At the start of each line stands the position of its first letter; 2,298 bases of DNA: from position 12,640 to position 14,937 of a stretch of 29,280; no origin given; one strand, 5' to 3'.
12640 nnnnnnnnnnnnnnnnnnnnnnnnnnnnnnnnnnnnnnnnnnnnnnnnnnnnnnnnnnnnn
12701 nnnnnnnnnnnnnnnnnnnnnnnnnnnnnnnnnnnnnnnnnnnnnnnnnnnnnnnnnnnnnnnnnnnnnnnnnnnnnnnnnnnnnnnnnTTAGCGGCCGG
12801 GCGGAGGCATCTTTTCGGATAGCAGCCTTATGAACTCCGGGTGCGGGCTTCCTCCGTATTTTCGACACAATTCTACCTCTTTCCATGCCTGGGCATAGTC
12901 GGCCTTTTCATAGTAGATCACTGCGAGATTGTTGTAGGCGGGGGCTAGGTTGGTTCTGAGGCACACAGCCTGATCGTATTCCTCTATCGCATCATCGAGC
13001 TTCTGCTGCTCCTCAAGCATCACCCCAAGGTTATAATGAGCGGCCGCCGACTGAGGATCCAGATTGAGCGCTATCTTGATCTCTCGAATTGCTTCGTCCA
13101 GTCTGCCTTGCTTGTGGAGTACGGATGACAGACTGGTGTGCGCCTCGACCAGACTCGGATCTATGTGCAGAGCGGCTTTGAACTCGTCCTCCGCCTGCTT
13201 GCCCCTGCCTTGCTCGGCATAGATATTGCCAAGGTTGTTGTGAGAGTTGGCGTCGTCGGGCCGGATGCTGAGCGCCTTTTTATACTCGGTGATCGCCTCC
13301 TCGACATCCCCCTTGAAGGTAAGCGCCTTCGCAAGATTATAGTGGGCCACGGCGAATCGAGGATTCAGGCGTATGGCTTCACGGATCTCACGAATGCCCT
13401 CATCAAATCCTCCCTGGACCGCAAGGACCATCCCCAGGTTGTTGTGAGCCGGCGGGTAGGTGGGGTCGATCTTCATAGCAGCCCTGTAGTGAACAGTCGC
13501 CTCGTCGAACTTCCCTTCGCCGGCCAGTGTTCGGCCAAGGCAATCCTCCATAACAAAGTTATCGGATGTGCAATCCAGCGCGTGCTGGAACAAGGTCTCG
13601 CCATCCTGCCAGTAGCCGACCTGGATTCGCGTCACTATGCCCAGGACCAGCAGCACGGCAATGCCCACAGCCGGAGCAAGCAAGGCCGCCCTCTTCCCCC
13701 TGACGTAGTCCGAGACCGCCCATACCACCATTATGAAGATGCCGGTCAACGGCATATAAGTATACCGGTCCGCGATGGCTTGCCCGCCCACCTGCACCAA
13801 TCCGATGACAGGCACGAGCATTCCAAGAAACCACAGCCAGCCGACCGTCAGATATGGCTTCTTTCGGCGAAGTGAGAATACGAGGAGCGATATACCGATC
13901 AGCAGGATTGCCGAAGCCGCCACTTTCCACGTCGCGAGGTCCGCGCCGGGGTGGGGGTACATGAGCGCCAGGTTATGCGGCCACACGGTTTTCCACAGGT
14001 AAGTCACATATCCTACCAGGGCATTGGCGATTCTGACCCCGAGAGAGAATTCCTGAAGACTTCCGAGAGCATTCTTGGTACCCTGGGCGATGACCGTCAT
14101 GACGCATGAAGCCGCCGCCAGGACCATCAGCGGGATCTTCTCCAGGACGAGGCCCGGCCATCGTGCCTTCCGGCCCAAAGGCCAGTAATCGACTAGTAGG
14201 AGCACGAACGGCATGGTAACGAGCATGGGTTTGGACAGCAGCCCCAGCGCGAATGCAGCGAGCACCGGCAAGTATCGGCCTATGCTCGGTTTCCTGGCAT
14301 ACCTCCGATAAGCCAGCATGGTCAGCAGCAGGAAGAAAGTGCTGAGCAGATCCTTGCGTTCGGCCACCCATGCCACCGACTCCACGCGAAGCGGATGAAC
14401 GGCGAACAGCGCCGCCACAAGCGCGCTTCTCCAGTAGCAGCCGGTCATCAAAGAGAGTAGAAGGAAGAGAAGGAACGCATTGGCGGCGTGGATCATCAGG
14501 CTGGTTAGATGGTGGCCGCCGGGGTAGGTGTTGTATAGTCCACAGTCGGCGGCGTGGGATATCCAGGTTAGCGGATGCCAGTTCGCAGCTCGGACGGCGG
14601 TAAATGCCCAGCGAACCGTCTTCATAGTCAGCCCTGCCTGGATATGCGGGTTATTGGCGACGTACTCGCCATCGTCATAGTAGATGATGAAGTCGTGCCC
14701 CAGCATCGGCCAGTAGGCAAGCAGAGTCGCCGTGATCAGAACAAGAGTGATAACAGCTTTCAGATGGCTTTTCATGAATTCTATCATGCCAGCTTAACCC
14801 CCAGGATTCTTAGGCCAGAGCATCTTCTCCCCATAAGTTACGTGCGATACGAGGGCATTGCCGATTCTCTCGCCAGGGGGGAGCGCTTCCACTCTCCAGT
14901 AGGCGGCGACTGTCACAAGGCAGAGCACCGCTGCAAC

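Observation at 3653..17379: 13.7 kb gap-free cluster: lipid-sugar donor synthase + ArnT-like GT-C + six tandem TMTC-like GT-C/TPR paralogs (candidate bacterial protein O-glycosylation system)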

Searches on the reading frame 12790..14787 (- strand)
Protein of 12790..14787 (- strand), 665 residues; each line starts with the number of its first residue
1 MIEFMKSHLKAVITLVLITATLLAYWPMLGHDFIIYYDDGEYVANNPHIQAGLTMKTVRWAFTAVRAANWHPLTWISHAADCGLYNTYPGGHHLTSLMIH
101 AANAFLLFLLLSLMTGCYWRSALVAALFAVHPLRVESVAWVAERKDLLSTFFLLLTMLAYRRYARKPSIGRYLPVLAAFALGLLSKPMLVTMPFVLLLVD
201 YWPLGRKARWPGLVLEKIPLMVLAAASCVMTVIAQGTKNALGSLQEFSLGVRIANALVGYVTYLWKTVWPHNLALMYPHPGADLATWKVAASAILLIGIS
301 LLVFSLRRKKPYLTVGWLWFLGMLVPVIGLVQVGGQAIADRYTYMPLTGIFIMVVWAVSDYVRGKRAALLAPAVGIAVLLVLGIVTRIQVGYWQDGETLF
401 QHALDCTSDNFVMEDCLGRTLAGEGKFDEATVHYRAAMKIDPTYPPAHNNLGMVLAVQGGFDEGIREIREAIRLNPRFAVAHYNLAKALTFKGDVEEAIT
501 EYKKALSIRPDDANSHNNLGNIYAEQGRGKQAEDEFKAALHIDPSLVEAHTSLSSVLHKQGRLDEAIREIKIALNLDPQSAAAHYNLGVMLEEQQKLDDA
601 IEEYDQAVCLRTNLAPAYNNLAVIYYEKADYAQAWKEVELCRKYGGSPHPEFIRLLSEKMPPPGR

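Call 4: search_protein_families(library=pfam, proteins=[window:12790-14787:-], max_evalue=0.01)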
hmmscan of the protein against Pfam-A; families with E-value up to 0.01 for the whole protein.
window:12790-14787:- (665 aa): 28 families (the best 25 are shown)
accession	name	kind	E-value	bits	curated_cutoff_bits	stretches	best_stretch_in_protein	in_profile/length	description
PF13414.12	TPR_11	-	1.1e-47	159.8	26.8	6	492-527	7-42/42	TPR repeat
PF07719.23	TPR_2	-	9.3e-41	135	27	5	480-512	2-34/34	Tetratricopeptide repeat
PF00515.34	TPR_1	-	1.9e-37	126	27.8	3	479-512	1-34/34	Tetratricopeptide repeat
PF13431.12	TPR_17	-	3e-35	118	24.4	4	502-528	2-28/34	Tetratricopeptide repeat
PF13181.12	TPR_8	-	7e-30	101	25.7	1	481-512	3-34/34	Tetratricopeptide repeat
PF14559.12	TPR_19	-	8.7e-26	90.5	25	5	493-545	5-57/68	Tetratricopeptide repeat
PF13432.12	TPR_16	-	3e-25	88.7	32.7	3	559-608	9-58/65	Tetratricopeptide repeat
PF13424.12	TPR_12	-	4.6e-22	78.4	30.1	3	479-542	3-74/77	Tetratricopeptide repeat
PF13428.12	TPR_14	-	8.8e-21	72.7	23.5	2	548-588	2-42/44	Tetratricopeptide repeat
PF13374.12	TPR_10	-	8.5e-16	57.8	27.5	0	517-542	6-31/42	Tetratricopeptide repeat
PF13176.12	TPR_7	-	4.7e-14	51.6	27.9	0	481-513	1-33/36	Tetratricopeptide repeat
PF07721.20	TPR_4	-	1.4e-11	44.3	27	0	479-498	1-20/26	Tetratricopeptide repeat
PF24575.1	TPR_Slam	-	1.8e-11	44.8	35.2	0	582-635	48-101/104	Surface lipoprotein assembly modifier, N-terminal TPR repeats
PF23914.1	TPR_CcmH_CycH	-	1.1e-09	38.7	42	1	505-606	42-146/158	Cytochrome c-type biogenesis protein H TPR domain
PF25063.1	ARM_TT21_C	-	2.1e-06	28.2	35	1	483-634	25-183/209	Tetratricopeptide repeat protein 21 C-terminal ARM domain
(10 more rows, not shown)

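Call 5: search_protein_families(library=ncbifam, proteins=[window:12790-14787:-], max_evalue=0.01)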
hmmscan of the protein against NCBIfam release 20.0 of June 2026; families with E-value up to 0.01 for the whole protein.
window:12790-14787:- (665 aa): 37 families (the best 25 are shown)
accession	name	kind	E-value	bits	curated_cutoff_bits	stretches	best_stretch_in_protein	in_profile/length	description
TIGR02917.1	PEP_TPR_lipo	equivalog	4.3e-33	114.2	312.2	2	385-587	337-539/899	XrtA/PEP-CTERM system TPR-repeat protein PrsT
NF033758.1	gliding_GltE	equivalog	3.8e-32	111.8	225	3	508-644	217-351/411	adventurous gliding motility TPR repeat lipoprotein GltE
NF033762.1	social_mot_Tgl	equivalog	2.3e-31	109.1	225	3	479-575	31-128/252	social motility TPR repeat lipoprotein Tgl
NF040959.1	MamA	equivalog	1.5e-30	106.2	200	2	509-636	67-194/204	magnetosome protein MamA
TIGR02521.1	type_IV_pilW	equivalog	3.6e-28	98.7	154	3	459-541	45-127/234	type IV pilus biogenesis/stability protein PilW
NF033920.0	C39_PA2778_fam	equivalog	1.7e-17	63.7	150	2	486-578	163-255/255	PA2778 family cysteine peptidase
NF002725.1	PRK02603.1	equivalog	5.7e-16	59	143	2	560-636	48-127/173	photosystem I assembly protein Ycf3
NF008391.2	PRK11189.1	equivalog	2.1e-15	57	250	3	571-638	89-156/297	lipoprotein NlpI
NF047558.1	TPR_END_plus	domain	3.6e-15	55.7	32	1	481-512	1-32/56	TPR end-of-group domain-containing protein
TIGR00990.1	3a0801s09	subfamily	3.1e-14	52.6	757.25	1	443-624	329-510/615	mitochondrial import receptor subunit TOM70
TIGR02552.1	LcrH_SycD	equivalog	3.7e-14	52.6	104.8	3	480-553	53-125/136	SycD/LcrH family type III secretion system chaperone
NF047507.1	TPR_BatC_Lepto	exception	5.5e-13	48.9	175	1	513-553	96-136/214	TPR repeat-containing protein BatC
TIGR00540.1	TPR_hemY_coli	hypoth_equivalog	5.5e-11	41.9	142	1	492-566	305-378/385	heme biosynthesis-associated TPR protein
TIGR04510.1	mod_pep_cyc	subfamily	2.5e-09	36.2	400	1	452-637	405-590/814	putative peptide modification system cyclase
TIGR02795.1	tol_pal_ybgF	equivalog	4.6e-08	33.7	90.1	0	478-537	38-100/119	tol-pal system protein YbgF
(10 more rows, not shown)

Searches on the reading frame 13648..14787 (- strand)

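Call 16: search_protein_families(library=pfam, proteins=[window:13648-14787:-], max_evalue=10)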
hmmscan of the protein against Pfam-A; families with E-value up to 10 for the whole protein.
window:13648-14787:- (380 aa): 1 family
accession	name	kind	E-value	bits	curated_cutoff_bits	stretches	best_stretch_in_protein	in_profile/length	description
PF13231.12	PMT_2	-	0.00096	19.8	26.1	1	96-232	28-157/160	Dolichyl-phosphate-mannose-protein mannosyltransferase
